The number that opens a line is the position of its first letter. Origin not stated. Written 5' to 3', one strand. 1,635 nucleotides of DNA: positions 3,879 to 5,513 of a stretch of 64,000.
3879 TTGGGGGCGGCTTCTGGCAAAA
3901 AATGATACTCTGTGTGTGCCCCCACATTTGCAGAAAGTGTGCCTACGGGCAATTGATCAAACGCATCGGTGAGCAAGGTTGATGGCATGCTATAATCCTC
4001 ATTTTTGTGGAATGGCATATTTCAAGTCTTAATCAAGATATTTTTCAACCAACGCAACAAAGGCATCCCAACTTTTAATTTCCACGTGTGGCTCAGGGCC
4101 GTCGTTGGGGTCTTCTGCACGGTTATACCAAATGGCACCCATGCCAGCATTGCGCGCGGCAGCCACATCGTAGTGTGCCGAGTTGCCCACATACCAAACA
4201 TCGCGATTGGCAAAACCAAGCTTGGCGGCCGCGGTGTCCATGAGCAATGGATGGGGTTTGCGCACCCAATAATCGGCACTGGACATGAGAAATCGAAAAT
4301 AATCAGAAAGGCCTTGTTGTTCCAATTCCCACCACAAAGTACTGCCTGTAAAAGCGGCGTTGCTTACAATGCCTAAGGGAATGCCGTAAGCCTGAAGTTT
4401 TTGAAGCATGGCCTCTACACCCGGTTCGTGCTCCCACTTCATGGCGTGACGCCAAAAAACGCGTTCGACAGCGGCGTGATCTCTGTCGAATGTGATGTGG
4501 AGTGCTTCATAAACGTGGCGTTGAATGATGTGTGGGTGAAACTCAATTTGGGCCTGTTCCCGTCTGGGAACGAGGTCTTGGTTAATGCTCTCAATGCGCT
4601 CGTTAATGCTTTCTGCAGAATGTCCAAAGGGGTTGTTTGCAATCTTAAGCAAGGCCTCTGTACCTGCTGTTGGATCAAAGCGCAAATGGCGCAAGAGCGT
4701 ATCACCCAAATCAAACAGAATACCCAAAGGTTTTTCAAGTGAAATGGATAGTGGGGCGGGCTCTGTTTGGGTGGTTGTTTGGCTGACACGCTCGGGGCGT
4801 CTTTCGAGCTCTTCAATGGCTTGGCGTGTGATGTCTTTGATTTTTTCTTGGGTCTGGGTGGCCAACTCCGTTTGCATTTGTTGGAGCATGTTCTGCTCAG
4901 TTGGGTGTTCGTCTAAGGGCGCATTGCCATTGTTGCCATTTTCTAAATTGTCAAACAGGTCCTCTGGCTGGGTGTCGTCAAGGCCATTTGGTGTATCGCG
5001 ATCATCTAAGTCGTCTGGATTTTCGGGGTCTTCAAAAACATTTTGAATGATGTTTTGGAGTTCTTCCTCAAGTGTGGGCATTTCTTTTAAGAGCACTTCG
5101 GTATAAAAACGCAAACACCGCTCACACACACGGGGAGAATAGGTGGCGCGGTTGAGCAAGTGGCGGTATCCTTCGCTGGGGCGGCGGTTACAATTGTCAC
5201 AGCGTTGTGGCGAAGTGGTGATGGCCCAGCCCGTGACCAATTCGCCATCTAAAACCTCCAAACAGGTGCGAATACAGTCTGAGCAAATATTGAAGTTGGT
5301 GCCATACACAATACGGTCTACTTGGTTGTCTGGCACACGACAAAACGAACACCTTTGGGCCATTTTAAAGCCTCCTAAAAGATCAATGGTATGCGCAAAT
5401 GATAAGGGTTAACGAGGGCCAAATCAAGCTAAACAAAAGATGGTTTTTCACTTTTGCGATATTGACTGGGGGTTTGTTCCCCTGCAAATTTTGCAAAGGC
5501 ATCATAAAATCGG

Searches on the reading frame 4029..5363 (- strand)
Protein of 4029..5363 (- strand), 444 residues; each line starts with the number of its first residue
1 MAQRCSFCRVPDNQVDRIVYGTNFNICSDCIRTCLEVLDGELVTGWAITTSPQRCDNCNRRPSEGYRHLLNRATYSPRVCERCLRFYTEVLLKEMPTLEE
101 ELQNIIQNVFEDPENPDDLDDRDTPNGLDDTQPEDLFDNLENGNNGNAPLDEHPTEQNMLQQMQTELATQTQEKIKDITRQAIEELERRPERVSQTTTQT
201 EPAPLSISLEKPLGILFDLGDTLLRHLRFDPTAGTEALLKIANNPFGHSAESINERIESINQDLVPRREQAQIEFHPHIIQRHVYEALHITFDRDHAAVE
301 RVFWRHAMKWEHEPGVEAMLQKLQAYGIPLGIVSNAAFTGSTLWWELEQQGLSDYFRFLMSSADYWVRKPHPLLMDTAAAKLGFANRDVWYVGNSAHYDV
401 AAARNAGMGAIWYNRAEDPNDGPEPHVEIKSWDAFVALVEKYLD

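Call 59: search_protein_families(library=ncbifam, proteins=[window:4029-5363:-], max_evalue=1e-10)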
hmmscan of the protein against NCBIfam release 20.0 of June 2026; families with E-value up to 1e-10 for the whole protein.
window:4029-5363:- (444 aa): 9 families
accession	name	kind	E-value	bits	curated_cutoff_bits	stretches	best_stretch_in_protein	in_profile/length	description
TIGR02253.1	CTE7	subfamily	1.8e-22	80.2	169.75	1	214-431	4-216/221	TIGR02253 family HAD-type hydrolase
TIGR02252.1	DREG-2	subfamily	1.3e-17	64.3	155.2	1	269-412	61-203/203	HAD hydrolase, REG-2-like, family IA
TIGR02254.1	YjjG_YfnB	equivalog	8.1e-17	61.4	159.9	1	215-433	4-217/223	YjjG family noncanonical pyrimidine nucleotidase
TIGR01449.2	PGP_bact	equivalog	2.7e-15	56.5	180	1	314-412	88-183/213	phosphoglycolate phosphatase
TIGR01428.1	HAD_type_II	equivalog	1.1e-12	48.4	125.4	1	295-419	76-196/197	haloacid dehalogenase type II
NF006976.0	PRK09449.1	equivalog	1.1e-12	48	183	1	215-439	6-222/225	pyrimidine 5'-nucleotidase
NF009695.0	PRK13222.1-2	equivalog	8.4e-12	45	225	1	312-411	95-191/226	phosphoglycolate phosphatase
NF053830.1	RUBPPhHalo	equivalog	1.4e-11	44.5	330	1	215-422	5-212/234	ribulose-1,5-bisphosphate 5-phosphatase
NF009700.0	PRK13226.1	equivalog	1.8e-11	44.2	342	1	315-418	99-202/229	phosphoglycolate phosphatase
